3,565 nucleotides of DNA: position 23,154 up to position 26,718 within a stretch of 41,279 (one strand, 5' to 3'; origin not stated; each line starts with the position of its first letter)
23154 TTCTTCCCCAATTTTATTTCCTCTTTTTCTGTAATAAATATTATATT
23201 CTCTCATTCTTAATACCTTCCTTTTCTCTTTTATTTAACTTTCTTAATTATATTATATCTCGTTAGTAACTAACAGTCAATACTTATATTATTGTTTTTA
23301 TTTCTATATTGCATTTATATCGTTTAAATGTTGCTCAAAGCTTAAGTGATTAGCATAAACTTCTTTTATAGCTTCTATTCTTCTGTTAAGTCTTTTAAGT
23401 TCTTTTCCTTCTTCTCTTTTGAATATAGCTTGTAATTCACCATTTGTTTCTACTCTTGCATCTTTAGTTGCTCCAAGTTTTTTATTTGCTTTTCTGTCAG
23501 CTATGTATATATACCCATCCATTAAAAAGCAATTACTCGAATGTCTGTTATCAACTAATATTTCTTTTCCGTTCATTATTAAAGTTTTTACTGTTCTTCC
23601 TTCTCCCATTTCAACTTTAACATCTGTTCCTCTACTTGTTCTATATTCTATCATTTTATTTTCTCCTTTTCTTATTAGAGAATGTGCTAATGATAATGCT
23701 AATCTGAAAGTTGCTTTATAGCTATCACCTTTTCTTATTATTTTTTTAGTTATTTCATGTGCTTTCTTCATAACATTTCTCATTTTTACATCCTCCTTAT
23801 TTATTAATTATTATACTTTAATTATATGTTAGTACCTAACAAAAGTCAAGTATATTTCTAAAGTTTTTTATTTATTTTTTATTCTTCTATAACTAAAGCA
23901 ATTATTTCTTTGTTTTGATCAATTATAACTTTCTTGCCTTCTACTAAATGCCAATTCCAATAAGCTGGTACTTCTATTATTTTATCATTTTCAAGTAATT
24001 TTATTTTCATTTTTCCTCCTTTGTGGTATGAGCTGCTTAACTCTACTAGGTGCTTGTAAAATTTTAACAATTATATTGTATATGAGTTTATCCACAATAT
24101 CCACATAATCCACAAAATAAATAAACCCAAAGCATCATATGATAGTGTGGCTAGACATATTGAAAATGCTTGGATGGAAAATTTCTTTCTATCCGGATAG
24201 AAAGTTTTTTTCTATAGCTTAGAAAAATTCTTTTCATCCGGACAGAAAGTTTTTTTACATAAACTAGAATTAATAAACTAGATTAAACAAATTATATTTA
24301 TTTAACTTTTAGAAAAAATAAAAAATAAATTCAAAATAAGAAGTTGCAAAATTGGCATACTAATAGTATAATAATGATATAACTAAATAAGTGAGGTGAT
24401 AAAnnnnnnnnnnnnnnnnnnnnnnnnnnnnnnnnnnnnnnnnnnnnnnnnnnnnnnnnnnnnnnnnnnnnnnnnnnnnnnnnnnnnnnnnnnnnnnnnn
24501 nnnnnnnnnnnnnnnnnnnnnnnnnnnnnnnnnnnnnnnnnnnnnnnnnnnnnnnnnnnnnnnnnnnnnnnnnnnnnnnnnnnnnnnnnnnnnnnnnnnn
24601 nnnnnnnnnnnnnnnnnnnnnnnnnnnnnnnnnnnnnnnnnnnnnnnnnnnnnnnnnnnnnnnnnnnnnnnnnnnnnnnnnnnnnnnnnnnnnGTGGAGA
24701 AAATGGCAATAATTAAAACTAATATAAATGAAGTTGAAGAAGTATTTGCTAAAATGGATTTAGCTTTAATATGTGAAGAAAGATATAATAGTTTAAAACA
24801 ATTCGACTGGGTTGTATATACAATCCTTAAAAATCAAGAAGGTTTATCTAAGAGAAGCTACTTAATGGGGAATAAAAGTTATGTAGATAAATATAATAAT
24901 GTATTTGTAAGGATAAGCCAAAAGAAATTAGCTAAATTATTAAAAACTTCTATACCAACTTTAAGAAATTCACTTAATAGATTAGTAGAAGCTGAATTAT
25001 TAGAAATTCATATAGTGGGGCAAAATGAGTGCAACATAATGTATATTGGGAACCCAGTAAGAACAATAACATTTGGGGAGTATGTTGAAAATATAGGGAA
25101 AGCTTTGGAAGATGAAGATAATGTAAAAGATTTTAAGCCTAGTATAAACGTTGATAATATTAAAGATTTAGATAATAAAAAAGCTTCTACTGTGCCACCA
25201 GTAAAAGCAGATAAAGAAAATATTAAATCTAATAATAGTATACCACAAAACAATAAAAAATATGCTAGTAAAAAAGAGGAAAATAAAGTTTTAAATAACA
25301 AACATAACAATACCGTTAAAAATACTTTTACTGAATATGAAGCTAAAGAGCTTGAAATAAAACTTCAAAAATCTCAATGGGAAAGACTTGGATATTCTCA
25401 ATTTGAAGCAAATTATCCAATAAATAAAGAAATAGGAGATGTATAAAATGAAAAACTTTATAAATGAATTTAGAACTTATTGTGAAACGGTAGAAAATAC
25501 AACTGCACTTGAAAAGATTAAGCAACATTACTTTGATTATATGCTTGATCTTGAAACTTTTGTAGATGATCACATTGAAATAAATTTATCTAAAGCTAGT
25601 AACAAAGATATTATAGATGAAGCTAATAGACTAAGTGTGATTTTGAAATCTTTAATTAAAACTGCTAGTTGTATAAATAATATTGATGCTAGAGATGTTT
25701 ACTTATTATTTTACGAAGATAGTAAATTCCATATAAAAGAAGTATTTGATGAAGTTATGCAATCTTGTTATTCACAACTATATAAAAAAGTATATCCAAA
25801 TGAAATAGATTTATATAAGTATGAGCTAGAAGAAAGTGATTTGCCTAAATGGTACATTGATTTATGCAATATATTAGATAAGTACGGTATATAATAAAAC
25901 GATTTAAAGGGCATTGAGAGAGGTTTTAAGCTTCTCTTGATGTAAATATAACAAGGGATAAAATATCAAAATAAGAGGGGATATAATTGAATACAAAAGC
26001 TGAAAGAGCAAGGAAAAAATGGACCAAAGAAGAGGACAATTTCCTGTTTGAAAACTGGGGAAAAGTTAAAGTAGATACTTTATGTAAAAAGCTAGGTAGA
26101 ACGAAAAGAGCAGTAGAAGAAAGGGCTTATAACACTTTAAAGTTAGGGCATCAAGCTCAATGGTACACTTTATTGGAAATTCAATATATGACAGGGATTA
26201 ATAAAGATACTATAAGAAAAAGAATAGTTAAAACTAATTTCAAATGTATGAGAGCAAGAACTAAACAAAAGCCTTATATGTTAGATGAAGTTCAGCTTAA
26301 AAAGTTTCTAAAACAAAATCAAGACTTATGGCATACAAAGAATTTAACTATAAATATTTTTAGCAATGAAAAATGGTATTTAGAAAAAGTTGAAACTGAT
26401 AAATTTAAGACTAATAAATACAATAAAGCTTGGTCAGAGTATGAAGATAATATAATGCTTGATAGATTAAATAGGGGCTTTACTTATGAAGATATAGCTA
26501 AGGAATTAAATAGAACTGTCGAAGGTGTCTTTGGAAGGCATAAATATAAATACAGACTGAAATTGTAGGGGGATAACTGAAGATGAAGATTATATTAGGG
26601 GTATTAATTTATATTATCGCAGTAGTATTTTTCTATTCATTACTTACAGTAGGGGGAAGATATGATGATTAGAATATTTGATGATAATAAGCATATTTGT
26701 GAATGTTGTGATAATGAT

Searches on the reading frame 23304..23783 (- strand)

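Call 6: search_protein_families(library=phrogs, proteins=[window:23304-23783:-], max_evalue=0.001)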
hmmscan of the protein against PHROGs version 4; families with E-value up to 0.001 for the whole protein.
window:23304-23783:- (159 aa): 1 family
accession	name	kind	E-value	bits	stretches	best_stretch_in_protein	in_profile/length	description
phrog_12732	-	unknown function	1.4e-05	26.4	1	2-50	4-51/121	-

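Call 43: search_protein_families(library=pfam, proteins=[window:23304-23783:-], max_evalue=0.01)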
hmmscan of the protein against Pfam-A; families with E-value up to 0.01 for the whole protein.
window:23304-23783:- (159 aa): 0 families

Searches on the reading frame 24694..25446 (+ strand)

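Call 6: search_protein_families(library=phrogs, proteins=[window:24694-25446:+], max_evalue=0.001)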
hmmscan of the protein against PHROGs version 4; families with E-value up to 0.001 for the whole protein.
window:24694-25446:+ (250 aa): 0 families

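Call 43: search_protein_families(library=pfam, proteins=[window:24694-25446:+], max_evalue=0.01)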
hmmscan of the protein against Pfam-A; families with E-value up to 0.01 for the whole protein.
window:24694-25446:+ (250 aa): 5 families
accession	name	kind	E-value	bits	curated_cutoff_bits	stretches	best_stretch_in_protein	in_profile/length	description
PF06970.17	RepA_N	-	1.3e-06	28.6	30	1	18-97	3-76/76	Replication initiator protein A (RepA) N-terminus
PF13412.12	HTH_24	-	0.0011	19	21.9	1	73-103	17-47/48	Winged helix-turn-helix DNA-binding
PF00392.27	GntR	-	0.0015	18.5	27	1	75-105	26-56/64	Bacterial regulatory proteins, gntR family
PF13545.12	HTH_Crp_2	-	0.0022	18.4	27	1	70-104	19-53/70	Crp-like helix-turn-helix domain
PF13730.12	HTH_36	-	0.0059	16.8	25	0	63-103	17-55/55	Helix-turn-helix domain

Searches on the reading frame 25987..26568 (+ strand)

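Call 4: search_protein_families(library=pfam, proteins=[window:25987-26568:+], max_evalue=0.1)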
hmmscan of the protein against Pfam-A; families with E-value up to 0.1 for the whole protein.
window:25987-26568:+ (193 aa): 5 families
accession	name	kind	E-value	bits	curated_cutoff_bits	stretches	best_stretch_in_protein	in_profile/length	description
PF13384.12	HTH_23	-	0.009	16.3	24.6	0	158-177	11-30/50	Homeodomain-like domain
PF04545.22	Sigma70_r4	-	0.014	15.3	24.1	0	153-181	9-37/50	Sigma-70, region 4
PF08281.18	Sigma70_r4_2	-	0.017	15.2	25.7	0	164-180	26-42/54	Sigma-70, region 4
PF08279.18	HTH_11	-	0.043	14.1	25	0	19-43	8-32/55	HTH domain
PF13921.12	Myb_DNA-bind_6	-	0.07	13.8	22.9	0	149-188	1-42/60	Myb-like DNA-binding domain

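Call 6: search_protein_families(library=phrogs, proteins=[window:25987-26568:+], max_evalue=0.001)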
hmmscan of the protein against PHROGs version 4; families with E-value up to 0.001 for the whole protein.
window:25987-26568:+ (193 aa): 4 families
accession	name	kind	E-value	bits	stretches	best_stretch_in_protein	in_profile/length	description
phrog_323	-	transcription regulation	2.2e-15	58.1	1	8-182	4-182/319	transcriptional regulator, D5-like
phrog_14101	-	transcription regulation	1.3e-08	36.3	1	10-80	5-76/103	transcriptional regulator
phrog_32460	-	unknown function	2.2e-07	31.8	0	3-52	149-199/210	-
phrog_11013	-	unknown function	7.7e-06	26.7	1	7-52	28-73/87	-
